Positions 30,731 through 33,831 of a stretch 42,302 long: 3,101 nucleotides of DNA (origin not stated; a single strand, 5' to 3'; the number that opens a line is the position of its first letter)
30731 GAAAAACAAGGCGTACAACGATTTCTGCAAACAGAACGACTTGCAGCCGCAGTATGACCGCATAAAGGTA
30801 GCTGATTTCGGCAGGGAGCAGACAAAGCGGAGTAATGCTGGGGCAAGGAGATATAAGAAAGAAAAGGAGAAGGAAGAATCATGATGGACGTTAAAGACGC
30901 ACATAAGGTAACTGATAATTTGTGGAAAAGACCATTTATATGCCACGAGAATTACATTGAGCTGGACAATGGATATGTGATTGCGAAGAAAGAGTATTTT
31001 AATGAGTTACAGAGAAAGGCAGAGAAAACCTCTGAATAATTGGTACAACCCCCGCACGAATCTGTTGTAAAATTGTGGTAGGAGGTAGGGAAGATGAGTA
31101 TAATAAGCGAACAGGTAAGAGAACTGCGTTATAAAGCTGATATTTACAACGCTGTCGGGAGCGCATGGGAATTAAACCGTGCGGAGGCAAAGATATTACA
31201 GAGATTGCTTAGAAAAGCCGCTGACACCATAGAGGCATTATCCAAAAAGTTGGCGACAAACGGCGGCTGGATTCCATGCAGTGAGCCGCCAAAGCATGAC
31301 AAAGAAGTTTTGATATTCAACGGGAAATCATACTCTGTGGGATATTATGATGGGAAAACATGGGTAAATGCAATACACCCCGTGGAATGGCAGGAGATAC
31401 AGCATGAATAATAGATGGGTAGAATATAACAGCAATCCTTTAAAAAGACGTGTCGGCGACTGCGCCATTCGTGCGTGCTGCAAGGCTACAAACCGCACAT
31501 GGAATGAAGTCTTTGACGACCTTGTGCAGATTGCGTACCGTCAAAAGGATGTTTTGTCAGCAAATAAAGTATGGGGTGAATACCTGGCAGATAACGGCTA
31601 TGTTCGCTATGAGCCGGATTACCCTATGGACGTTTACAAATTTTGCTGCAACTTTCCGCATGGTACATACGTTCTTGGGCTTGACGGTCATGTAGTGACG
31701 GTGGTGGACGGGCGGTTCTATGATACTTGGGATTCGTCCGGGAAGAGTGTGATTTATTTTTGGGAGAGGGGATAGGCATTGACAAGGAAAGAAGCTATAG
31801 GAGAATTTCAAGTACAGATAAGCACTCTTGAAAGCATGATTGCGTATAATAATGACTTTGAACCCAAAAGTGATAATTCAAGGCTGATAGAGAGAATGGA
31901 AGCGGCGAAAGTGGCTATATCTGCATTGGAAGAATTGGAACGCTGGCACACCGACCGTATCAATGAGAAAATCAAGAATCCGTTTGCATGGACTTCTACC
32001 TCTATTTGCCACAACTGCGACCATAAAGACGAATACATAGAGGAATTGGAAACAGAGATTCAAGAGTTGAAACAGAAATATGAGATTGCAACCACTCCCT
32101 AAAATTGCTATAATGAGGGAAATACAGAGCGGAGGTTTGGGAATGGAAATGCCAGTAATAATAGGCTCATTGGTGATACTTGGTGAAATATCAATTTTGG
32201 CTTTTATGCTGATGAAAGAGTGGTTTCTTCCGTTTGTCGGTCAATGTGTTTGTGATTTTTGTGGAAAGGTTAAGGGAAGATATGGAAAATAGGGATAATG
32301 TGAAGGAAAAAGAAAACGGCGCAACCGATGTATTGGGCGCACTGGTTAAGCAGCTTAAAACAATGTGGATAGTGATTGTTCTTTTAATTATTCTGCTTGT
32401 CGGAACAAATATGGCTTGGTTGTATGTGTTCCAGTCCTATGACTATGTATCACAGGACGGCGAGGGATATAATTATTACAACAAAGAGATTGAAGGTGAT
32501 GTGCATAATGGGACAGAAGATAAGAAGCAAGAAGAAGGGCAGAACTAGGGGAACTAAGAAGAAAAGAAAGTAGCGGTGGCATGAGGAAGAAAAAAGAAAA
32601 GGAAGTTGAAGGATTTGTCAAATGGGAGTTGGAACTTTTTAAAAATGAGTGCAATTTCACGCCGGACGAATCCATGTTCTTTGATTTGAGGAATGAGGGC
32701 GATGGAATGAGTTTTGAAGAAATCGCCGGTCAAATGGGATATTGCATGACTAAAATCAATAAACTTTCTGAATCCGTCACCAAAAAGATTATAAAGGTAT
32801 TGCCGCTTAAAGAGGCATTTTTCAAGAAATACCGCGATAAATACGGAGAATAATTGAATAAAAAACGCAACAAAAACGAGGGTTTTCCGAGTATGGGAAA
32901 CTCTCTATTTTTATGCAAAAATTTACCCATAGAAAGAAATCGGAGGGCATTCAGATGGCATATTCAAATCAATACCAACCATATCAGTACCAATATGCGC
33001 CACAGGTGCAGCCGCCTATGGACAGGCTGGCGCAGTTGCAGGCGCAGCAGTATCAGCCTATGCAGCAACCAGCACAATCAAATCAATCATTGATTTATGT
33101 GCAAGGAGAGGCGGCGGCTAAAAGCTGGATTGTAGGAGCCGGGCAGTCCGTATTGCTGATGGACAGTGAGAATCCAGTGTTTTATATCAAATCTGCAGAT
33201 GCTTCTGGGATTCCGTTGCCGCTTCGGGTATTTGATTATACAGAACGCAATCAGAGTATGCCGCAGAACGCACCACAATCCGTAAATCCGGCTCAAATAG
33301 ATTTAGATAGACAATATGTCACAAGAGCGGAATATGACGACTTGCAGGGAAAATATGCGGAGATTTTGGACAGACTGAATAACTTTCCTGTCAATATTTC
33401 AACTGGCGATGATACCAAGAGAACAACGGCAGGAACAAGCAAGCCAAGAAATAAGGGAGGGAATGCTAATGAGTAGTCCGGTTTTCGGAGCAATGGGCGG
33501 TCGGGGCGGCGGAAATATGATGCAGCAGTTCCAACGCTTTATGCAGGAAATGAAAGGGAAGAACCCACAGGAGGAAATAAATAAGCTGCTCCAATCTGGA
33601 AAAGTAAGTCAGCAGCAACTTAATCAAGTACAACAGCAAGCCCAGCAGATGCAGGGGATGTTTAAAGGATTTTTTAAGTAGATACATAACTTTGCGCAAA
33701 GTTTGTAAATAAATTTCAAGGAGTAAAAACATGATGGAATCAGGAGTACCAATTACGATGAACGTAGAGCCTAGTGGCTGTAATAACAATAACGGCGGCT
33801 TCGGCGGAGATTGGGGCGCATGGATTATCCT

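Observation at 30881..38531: A ~7.6-kb, ~20-gene cargo island splits the head operon between the gp7-like gene and the scaffold gene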

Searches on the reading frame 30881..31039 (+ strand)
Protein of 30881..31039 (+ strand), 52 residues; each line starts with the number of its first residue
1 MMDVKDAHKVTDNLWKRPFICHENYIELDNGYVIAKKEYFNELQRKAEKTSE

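Call 6: search_protein_families(library=pfam, proteins=[window:30881-31039:+], max_evalue=0.1)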
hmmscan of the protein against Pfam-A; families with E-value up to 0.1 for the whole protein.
window:30881-31039:+ (52 aa): 0 families

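Call 8: search_protein_families(library=phrogs, proteins=[window:30881-31039:+], max_evalue=0.01)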
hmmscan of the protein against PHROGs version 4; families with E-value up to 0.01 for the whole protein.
window:30881-31039:+ (52 aa): 1 family
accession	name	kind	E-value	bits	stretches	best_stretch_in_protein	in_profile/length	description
phrog_21532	-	unknown function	0.0024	18.7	1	9-46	73-110/184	-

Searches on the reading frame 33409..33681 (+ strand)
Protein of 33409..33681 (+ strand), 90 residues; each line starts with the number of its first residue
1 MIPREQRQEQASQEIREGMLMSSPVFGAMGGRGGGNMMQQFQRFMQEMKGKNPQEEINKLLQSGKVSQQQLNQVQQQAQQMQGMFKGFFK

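Call 6: search_protein_families(library=pfam, proteins=[window:33409-33681:+], max_evalue=0.1)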
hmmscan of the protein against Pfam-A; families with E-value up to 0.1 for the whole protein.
window:33409-33681:+ (90 aa): 2 families
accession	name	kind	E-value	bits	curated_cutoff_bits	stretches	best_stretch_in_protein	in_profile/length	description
PF14584.11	DUF4446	-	0.018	15.5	27.4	1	36-86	26-76/150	Protein of unknown function (DUF4446)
PF03924.19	CHASE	-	0.084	13.1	25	0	39-83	6-49/189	CHASE domain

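Call 8: search_protein_families(library=phrogs, proteins=[window:33409-33681:+], max_evalue=0.01)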
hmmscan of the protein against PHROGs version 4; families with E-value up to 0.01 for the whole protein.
window:33409-33681:+ (90 aa): 1 family
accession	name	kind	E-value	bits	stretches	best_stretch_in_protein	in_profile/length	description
phrog_22984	-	unknown function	9.3e-32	110.3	1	21-90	1-70/74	-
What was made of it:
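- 33469..33681 (+): i09: cassette part A, about 70 aa, 23% Gln. phrog_22984, E 9e-32 (call 8).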

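Call 21: search_protein_families(library=ncbifam, proteins=[window:33409-33681:+], max_evalue=0.1)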
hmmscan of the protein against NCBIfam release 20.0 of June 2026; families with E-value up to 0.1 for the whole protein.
window:33409-33681:+ (90 aa): 0 families
